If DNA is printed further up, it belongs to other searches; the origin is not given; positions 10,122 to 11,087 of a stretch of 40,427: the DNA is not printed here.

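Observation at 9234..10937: Ser/Thr kinase divergent from an FHA::winged-helix regulator, an OmpR-type output domain driven by an FHA module instead of a receiver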

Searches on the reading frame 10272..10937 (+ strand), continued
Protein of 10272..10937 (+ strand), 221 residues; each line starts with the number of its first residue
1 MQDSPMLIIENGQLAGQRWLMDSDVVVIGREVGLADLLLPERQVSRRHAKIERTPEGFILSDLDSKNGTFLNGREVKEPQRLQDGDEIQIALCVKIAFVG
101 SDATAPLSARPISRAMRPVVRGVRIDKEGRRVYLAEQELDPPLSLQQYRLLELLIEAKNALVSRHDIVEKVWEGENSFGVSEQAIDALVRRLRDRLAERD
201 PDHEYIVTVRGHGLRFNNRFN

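Call 57: find_homologous_proteins(query=A4, max_evalue=1e-20)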
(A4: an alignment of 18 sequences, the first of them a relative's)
Query A4 (18 sequences) (212 aa, profile of the alignment): 1440 proteins with E <= 1e-20 among 8000 candidates; the best 120 are listed.
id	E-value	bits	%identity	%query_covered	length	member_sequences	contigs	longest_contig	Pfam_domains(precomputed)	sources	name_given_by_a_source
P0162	4.6e-75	270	52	91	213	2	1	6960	PF00498.32,PF16697.11,PF00486.35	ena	-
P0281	2.5e-74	267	54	92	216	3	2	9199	PF00498.32,PF16697.11,PF00486.35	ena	-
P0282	4.3e-74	266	54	100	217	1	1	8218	PF00498.32,PF16697.11,PF00486.35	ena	-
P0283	1.4e-73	265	56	99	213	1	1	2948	PF00498.32,PF16697.11,PF00486.35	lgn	-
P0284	1.6e-73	265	53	96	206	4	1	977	PF00498.32,PF16697.11,PF00486.35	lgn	-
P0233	1.8e-73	264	34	92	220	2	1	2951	PF00498.32,PF16697.11,PF00486.35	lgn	-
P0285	2.5e-73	264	55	99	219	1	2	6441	PF00498.32,PF16697.11,PF00486.35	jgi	jgi:pSer/pThr/pTyr-binding forkhead associated (FHA) protein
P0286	4.1e-73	263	55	99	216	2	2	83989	PF00498.32,PF16697.11,PF00486.35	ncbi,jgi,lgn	jgi:DNA-binding response OmpR family regulator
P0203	6.3e-73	263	100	100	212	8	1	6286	PF00498.32,PF16697.11,PF00486.35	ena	-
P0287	7.8e-73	262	54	99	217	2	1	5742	PF00498.32,PF16697.11,PF00486.35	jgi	jgi:DNA-binding winged helix-turn-helix (wHTH) protein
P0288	1.0e-72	262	53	96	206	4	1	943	PF00498.32,PF16697.11,PF00486.35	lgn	-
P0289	1.3e-72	262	54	96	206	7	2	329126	PF00498.32,PF16697.11,PF00486.35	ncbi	-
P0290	1.4e-72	261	52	99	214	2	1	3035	PF00498.32,PF16697.11,PF00486.35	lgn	-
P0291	2.0e-72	261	53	100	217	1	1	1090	PF00498.32,PF16697.11,PF00486.35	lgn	-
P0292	4.6e-72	260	51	92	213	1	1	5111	PF00498.32,PF16697.11,PF00486.35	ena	-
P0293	1.2e-71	259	58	90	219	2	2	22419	PF00498.32,PF16697.11,PF00486.35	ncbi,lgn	-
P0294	1.3e-71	258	55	99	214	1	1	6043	PF00498.32,PF16697.11,PF00486.35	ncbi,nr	ncbi:MAG: FHA domain-containing protein [Chloroflexaceae bacterium]|nr:FHA domain-containing protein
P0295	1.4e-71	258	56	100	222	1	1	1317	PF00498.32,PF16697.11,PF00486.35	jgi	jgi:pSer/pThr/pTyr-binding forkhead associated (FHA) protein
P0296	1.6e-71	258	55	91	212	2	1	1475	PF00498.32,PF16697.11,PF00486.35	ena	-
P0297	1.6e-71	258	54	98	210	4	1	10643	PF00498.32,PF16697.11,PF00486.35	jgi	jgi:DNA-binding response OmpR family regulator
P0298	1.9e-71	258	54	99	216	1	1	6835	PF00498.32,PF16697.11,PF00486.35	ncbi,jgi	jgi:DNA-binding response OmpR family regulator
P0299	2.7e-71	257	56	94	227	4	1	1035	PF00498.32,PF16697.11,PF00486.35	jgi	-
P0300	2.8e-71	257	54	100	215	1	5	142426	PF00498.32,PF16697.11,PF00486.35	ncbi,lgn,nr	ncbi:MAG: FHA domain-containing protein [Chloroflexi bacterium]|nr:FHA domain-containing protein [Ch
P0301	2.8e-71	257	53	97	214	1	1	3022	PF00498.32,PF16697.11,PF00486.35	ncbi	-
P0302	3.0e-71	257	54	99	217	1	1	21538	PF00498.32,PF16697.11,PF00486.35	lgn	-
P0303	3.8e-71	257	55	90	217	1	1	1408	PF00498.32,PF16697.11,PF00486.35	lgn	-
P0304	5.7e-71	256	53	96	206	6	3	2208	PF00498.32,PF16697.11,PF00486.35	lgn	-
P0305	5.7e-71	256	58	93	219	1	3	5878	PF00498.32,PF16697.11,PF00486.35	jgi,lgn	jgi:hypothetical protein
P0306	7.0e-71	256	56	93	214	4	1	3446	PF00498.32,PF16697.11,PF00486.35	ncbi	-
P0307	7.0e-71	256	57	93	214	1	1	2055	PF00498.32,PF16697.11,PF00486.35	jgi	jgi:hypothetical protein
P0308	7.7e-71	256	55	92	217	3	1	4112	PF00498.32,PF16697.11,PF00486.35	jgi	jgi:DNA-binding response OmpR family regulator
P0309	8.8e-71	256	53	91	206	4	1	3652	PF00498.32,PF16697.11,PF00486.35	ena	-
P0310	9.2e-71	256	43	91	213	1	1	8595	PF00498.32,PF16697.11,PF00486.35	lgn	-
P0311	9.5e-71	256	60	98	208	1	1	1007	PF00498.32,PF16697.11,PF00486.35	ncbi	-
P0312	1.0e-70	255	54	100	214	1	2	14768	PF00498.32,PF16697.11,PF00486.35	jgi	jgi:hypothetical protein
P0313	1.1e-70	255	56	92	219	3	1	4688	PF00498.32,PF16697.11,PF00486.35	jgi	jgi:hypothetical protein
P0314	1.3e-70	255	53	91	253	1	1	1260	PF00498.32,PF16697.11,PF00486.35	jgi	jgi:pSer/pThr/pTyr-binding forkhead associated (FHA) protein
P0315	1.4e-70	255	56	96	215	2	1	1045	PF00498.32,PF16697.11,PF00486.35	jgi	-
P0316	1.4e-70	255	54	96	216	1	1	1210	PF00498.32,PF16697.11,PF00486.35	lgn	-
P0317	2.2e-70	254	55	93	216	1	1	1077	PF00498.32,PF16697.11,PF00486.35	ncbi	-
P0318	3.2e-70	254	42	91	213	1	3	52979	PF00498.32,PF16697.11,PF00486.35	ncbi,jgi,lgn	jgi:hypothetical protein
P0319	3.5e-70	254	50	97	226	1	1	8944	PF00498.32,PF16697.11,PF00486.35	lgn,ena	-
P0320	3.5e-70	254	57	96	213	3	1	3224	PF00498.32,PF16697.11,PF00486.35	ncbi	-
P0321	3.8e-70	254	57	94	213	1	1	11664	PF00498.32,PF16697.11,PF00486.35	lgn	-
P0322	4.4e-70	253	50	96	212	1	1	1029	PF00498.32,PF16697.11,PF00486.35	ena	-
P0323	4.9e-70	253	56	93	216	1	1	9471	PF00498.32,PF16697.11,PF00486.35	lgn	-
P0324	7.9e-70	253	52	92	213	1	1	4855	PF00498.32,PF16697.11,PF00486.35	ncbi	-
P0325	8.1e-70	253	53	92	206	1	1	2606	PF00498.32,PF16697.11,PF00486.35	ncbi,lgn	-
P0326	8.3e-70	252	61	98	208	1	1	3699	PF00498.32,PF16697.11,PF00486.35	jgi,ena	-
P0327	1.0e-69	252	56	96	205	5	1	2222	PF00498.32,PF16697.11,PF00486.35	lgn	-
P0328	1.0e-69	252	60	98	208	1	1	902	PF00498.32,PF16697.11,PF00486.35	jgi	jgi:pSer/pThr/pTyr-binding forkhead associated (FHA) protein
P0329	1.1e-69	252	57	93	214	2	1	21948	PF00498.32,PF16697.11,PF00486.35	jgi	jgi:hypothetical protein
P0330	1.2e-69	252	44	92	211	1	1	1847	PF00498.32,PF16697.11,PF00486.35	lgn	-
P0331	1.3e-69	252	53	100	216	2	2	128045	PF00498.32,PF16697.11,PF00486.35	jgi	jgi:hypothetical protein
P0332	1.4e-69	252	53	100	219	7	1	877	PF00498.32,PF16697.11,PF00486.35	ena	-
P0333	1.4e-69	252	40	91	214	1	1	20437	PF00498.32,PF16697.11,PF00486.35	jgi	jgi:hypothetical protein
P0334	1.5e-69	252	45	91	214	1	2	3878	PF00498.32,PF16697.11,PF00486.35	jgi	jgi:hypothetical protein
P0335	1.6e-69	252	56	93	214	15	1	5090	PF00498.32,PF16697.11,PF00486.35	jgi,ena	jgi:hypothetical protein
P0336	1.9e-69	251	60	98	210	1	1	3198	PF00498.32,PF16697.11,PF00486.35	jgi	jgi:pSer/pThr/pTyr-binding forkhead associated (FHA) protein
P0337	2.0e-69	251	61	98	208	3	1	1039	PF00498.32,PF16697.11,PF00486.35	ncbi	-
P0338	2.0e-69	251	52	98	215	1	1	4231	PF00498.32,PF16697.11,PF00486.35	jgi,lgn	jgi:predicted component of type VI protein secretion system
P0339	2.2e-69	251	54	99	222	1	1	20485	PF00498.32,PF16697.11,PF00486.35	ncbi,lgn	-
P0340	2.4e-69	251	48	100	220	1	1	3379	PF00498.32,PF16697.11,PF00486.35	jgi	jgi:hypothetical protein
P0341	2.6e-69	251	39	92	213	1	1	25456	PF00498.32,PF16697.11,PF00486.35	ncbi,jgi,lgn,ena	-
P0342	2.6e-69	251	53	99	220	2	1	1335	PF00498.32,PF16697.11,PF00486.35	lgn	-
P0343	3.1e-69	251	40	91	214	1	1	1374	PF00498.32,PF16697.11,PF00486.35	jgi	jgi:hypothetical protein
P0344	3.5e-69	250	45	98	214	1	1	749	PF00498.32,PF16697.11,PF00486.35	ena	-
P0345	5.4e-69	250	40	91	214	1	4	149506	PF00498.32,PF16697.11,PF00486.35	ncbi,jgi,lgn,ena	-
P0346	7.9e-69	249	51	98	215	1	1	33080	PF00498.32,PF16697.11,PF00486.35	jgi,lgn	jgi:hypothetical protein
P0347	8.4e-69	249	74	100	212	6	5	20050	PF00498.32,PF16697.11,PF00486.35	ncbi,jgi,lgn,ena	-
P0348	9.0e-69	249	41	94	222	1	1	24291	PF00498.32,PF16697.11,PF00486.35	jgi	-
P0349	1.1e-68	249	51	99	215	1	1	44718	PF00498.32,PF16697.11,PF00486.35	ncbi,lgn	-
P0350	1.1e-68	249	53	100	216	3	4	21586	PF00498.32,PF16697.11,PF00486.35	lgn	-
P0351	1.2e-68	249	57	89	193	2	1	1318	PF00498.32,PF16697.11,PF00486.35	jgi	-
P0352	1.4e-68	248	50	92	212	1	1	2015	PF00498.32,PF16697.11,PF00486.35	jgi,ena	-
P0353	1.5e-68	248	52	92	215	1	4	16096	PF00498.32,PF16697.11,PF00486.35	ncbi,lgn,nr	ncbi:MAG: Oxoglutarate dehydrogenase inhibitor [Chloroflexi bacterium]|nr:Oxoglutarate dehydrogenase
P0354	1.9e-68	248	40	92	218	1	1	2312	PF00498.32,PF16697.11,PF00486.35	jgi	-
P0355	2.1e-68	248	55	100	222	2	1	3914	PF00498.32,PF16697.11,PF00486.35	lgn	-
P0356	3.0e-68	247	51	99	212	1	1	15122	PF00498.32,PF16697.11,PF00486.35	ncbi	-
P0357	3.0e-68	247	48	87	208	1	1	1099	PF00498.32,PF16697.11,PF00486.35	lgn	-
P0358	3.0e-68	247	42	91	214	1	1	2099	PF00498.32,PF16697.11,PF00486.35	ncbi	-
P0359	3.0e-68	247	40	98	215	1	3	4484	PF00498.32,PF16697.11,PF00486.35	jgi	jgi:biotin operon repressor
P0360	3.4e-68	247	40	98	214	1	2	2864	PF00498.32,PF16697.11,PF00486.35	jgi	-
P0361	3.8e-68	247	53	92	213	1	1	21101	PF00498.32,PF16697.11,PF00486.35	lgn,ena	-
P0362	4.0e-68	247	48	99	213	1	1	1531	PF00498.32,PF16697.11,PF00486.35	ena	-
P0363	4.4e-68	247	39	99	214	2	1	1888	PF00498.32,PF16697.11,PF00486.35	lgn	-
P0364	5.2e-68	247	40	91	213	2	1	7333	PF00498.32,PF16697.11,PF00486.35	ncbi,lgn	ncbi:MAG: FHA domain-containing protein [Anaerolineae bacterium]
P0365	5.8e-68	246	50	99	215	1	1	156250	PF00498.32,PF16697.11,PF00486.35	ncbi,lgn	-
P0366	8.7e-68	246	55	92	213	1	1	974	PF00498.32,PF16697.11,PF00486.35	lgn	-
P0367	8.8e-68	246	54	100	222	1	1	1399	PF00498.32,PF16697.11,PF00486.35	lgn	-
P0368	1.4e-67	245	40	92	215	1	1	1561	PF00498.32,PF16697.11,PF00486.35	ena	-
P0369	1.8e-67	245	58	83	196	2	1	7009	PF00498.32,PF16697.11,PF00486.35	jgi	-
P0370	1.8e-67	245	45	90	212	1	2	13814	PF00498.32,PF16697.11,PF00486.35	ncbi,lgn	ncbi:MAG: FHA domain-containing protein [Actinomycetota bacterium]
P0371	1.9e-67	245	49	88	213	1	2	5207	PF00498.32,PF16697.11,PF00486.35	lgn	-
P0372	2.5e-67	244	38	92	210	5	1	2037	PF00498.32,PF16697.11,PF00486.35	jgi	jgi:hypothetical protein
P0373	2.8e-67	244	42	91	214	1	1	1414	PF00498.32,PF16697.11,PF00486.35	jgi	jgi:predicted component of type VI protein secretion system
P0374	2.8e-67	244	40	99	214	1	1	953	PF00498.32,PF16697.11,PF00486.35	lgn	-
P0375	4.5e-67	244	37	91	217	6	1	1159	PF00498.32,PF16697.11,PF00486.35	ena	-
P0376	4.6e-67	244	41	91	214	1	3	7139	PF00498.32,PF16697.11,PF00486.35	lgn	-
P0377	4.8e-67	243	59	98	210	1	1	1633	PF00498.32,PF16697.11,PF00486.35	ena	-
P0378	6.1e-67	243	43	92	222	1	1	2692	PF00498.32,PF16697.11,PF00486.35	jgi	jgi:DNA-binding response OmpR family regulator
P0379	8.1e-67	243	50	93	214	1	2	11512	PF00498.32,PF16697.11,PF00486.35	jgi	jgi:predicted component of type VI protein secretion system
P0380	8.5e-67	243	40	93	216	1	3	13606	PF00498.32,PF16697.11,PF00486.35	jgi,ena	-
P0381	8.6e-67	243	40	91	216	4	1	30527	PF00498.32,PF16697.11,PF00486.35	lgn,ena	-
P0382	8.7e-67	243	39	92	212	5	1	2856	PF00498.32,PF16697.11,PF00486.35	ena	-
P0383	9.5e-67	242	53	91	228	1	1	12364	PF00498.32,PF16697.11,PF00486.35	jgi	-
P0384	1.2e-66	242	41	91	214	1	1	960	PF00498.32,PF16697.11,PF00486.35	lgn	-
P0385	1.3e-66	242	54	100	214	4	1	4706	PF00498.32,PF16697.11,PF00486.35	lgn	-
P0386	1.4e-66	242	55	88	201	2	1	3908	PF00498.32,PF16697.11,PF00486.35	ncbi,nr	ncbi:MAG: FHA domain-containing protein, partial [Chloroflexi bacterium]|nr:FHA domain-containing pr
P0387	2.0e-66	241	43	92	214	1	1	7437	PF00498.32,PF16697.11,PF00486.35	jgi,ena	-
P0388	2.0e-66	241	39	91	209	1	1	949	PF00498.32,PF16697.11,PF00486.35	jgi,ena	-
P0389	2.2e-66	241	40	92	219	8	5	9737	PF00498.32,PF16697.11,PF00486.35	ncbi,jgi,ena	-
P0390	2.6e-66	241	39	92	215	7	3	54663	PF00498.32,PF16697.11,PF00486.35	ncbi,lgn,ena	-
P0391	2.9e-66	241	40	92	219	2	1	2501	PF00498.32,PF16697.11,PF00486.35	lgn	-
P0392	3.1e-66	241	53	94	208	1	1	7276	PF00498.32,PF16697.11,PF00486.35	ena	-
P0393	4.5e-66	240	50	88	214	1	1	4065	PF00498.32,PF16697.11,PF00486.35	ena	-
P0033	5.9e-66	240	37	91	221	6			PF00498.32,PF16697.11,PF00486.35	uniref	uniref:FHA domain-containing protein n=1 Tax=Candidatus Roseilinea sp. TaxID=2838777 RepID=UPI004049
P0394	6.3e-66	240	46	92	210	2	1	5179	PF00498.32,PF16697.11,PF00486.35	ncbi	ncbi:MAG: FHA domain-containing protein [Actinomycetota bacterium]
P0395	7.3e-66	240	55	98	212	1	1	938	PF00498.32,PF16697.11,PF00486.35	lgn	-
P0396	7.5e-66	240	37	92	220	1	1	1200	PF00498.32,PF16697.11,PF00486.35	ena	-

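Call 58: find_encoding_contigs(protein=P0300, flank=4000, max_places=1)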
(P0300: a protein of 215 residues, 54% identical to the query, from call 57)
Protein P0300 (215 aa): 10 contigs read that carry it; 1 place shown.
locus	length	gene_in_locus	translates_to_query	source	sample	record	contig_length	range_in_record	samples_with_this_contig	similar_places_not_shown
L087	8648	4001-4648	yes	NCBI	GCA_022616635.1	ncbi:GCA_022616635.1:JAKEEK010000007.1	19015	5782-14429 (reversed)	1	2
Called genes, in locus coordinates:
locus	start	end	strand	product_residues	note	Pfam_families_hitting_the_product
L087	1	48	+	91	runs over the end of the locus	-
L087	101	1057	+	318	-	PF00248:Aldo_ket_red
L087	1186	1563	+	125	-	PF01243:PNPOx_N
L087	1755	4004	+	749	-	PF00069:Pkinase, PF07714:PK_Tyr_Ser-Thr, PF01011:PQQ (faint), PF13570:Beta-prop_ACSF4, PF13360:PQQ_2, PF13570:Beta-prop_ACSF4, PF13360:PQQ_2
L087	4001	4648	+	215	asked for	PF16697:Yop-YscD_cpl, PF00498:FHA, PF00486:Trans_reg_C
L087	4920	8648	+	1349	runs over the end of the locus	PF19960:EAD7, PF20703:nSTAND1, PF24817:WD40_WDHD1_1st, PF00400:WD40, PF23381:Beta-prop_IFT122_1st, PF23393:Beta-prop_WDR90_POC16_2nd, PF23414:Beta-prop_EML_2, PF24105:Beta-prop_CAF1B_HIR1, +104 more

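Call 59: find_encoding_contigs(protein=P0370, flank=4000, max_places=1)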
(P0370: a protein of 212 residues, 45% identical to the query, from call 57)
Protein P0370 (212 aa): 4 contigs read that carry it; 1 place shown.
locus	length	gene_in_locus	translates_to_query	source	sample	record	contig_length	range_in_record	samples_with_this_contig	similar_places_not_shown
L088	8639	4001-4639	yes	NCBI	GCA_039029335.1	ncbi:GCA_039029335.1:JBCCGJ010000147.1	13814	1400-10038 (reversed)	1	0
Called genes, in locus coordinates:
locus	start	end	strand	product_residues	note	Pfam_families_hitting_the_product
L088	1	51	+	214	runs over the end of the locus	PF01243:PNPOx_N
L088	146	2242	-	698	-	-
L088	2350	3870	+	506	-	PF00069:Pkinase, PF07714:PK_Tyr_Ser-Thr, PF19974:TCAD9 (weak), PF01163:RIO1 (weak), PF01636:APH (weak)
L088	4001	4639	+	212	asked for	PF16697:Yop-YscD_cpl, PF00498:FHA, PF00486:Trans_reg_C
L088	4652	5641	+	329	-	PF00389:2-Hacid_dh, PF02826:2-Hacid_dh_C, PF03446:NAD_binding_2 (weak)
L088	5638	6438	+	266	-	PF04909:Amidohydro_2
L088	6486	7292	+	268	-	PF00106:adh_short, PF13561:adh_short_C2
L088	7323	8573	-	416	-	PF02515:CoA_transf_3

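Call 60: find_encoding_contigs(protein=P0345, flank=4000, max_places=1)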
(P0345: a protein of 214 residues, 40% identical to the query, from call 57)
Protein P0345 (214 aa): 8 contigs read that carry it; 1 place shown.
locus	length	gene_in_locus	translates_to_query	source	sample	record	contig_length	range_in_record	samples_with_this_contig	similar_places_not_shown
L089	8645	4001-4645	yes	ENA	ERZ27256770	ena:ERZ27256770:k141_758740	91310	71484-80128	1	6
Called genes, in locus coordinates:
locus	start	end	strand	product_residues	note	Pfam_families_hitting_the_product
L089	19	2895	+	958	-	PF00933:Glyco_hydro_3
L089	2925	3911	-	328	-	PF00069:Pkinase, PF03109:ABC1 (faint), PF07714:PK_Tyr_Ser-Thr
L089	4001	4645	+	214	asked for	PF16697:Yop-YscD_cpl, PF00498:FHA, PF00486:Trans_reg_C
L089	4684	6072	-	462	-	PF05977:MFS_3 (weak), PF12832:MFS_1_like, PF07690:MFS_1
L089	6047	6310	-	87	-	PF06153:CdAMP_rec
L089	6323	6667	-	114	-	PF06153:CdAMP_rec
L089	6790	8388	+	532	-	PF01590:GAF (weak), PF13185:GAF_2, PF13492:GAF_3 (weak), PF00989:PAS (weak), PF08448:PAS_4 (faint), PF00512:HisKA, PF02518:HATPase_c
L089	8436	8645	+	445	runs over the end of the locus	PF14353:CpXC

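Call 61: find_encoding_contigs(protein=P0289, flank=4000, max_places=1)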
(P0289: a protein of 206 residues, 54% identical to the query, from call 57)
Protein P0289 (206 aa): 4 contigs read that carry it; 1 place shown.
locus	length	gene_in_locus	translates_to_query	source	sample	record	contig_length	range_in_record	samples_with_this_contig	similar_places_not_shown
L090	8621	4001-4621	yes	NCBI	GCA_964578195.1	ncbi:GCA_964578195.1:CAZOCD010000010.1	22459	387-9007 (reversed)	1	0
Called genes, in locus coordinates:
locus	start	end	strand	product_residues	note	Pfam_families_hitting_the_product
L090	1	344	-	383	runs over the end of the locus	PF07690:MFS_1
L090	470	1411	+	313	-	PF00126:HTH_1, PF03466:LysR_substrate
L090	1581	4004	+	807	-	PF00069:Pkinase, PF07714:PK_Tyr_Ser-Thr, PF01636:APH (faint), PF03109:ABC1 (faint), PF13360:PQQ_2, PF01011:PQQ (faint), PF13570:Beta-prop_ACSF4 (weak), PF13360:PQQ_2, +1 more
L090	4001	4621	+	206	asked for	PF16697:Yop-YscD_cpl, PF00498:FHA, PF00486:Trans_reg_C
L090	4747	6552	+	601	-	PF08811:DUF1800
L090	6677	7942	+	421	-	PF07394:DUF1501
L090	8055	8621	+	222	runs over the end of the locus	PF02586:SRAP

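Call 62: find_encoding_contigs(protein=P0318, flank=4000, max_places=1)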
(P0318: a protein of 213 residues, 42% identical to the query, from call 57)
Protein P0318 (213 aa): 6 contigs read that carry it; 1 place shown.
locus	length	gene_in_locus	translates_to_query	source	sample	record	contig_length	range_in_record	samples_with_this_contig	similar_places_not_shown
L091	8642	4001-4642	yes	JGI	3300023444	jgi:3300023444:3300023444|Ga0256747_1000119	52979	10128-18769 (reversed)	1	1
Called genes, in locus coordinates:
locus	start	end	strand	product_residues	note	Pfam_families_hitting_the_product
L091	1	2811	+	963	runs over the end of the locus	PF00933:Glyco_hydro_3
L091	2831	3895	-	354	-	PF00069:Pkinase, PF07714:PK_Tyr_Ser-Thr, PF03109:ABC1 (weak)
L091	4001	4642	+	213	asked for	PF16697:Yop-YscD_cpl, PF00498:FHA, PF00486:Trans_reg_C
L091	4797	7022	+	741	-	PF00082:Peptidase_S8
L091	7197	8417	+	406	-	PF00534:Glycos_transf_1, PF13692:Glyco_trans_1_4, PF13524:Glyco_trans_1_2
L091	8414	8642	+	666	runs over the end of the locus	PF00535:Glycos_transf_2, PF10111:Glyco_tranf_2_2, PF13641:Glyco_tranf_2_3, PF13632:Glyco_trans_2_3, PF00535:Glycos_transf_2, PF10111:Glyco_tranf_2_2 (weak), PF13641:Glyco_tranf_2_3, PF13632:Glyco_trans_2_3, +2 more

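Call 63: find_encoding_contigs(protein=P0365, flank=4000, max_places=1)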
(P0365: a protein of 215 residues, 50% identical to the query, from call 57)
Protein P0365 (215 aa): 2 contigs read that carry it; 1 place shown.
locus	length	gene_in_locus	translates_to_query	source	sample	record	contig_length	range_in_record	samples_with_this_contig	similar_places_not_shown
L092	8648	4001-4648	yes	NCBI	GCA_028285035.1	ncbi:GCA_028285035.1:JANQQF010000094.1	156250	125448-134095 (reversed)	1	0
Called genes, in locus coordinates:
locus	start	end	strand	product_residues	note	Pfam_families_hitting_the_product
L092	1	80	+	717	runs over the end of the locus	PF05378:Hydant_A_N, PF01968:Hydantoinase_A, PF19278:Hydant_A_C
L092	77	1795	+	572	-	PF02538:Hydantoinase_B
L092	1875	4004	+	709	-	PF00069:Pkinase, PF07714:PK_Tyr_Ser-Thr, PF01636:APH (weak), PF03109:ABC1 (weak), PF13360:PQQ_2 (weak), PF13570:Beta-prop_ACSF4, PF13360:PQQ_2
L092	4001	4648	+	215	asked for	PF16697:Yop-YscD_cpl, PF00498:FHA, PF00486:Trans_reg_C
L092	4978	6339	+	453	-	PF07603:Lcl_C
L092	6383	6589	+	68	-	-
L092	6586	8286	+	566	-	-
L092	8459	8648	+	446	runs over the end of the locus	PF00501:AMP-binding, PF04443:LuxE (weak), PF14535:AMP-binding_C_2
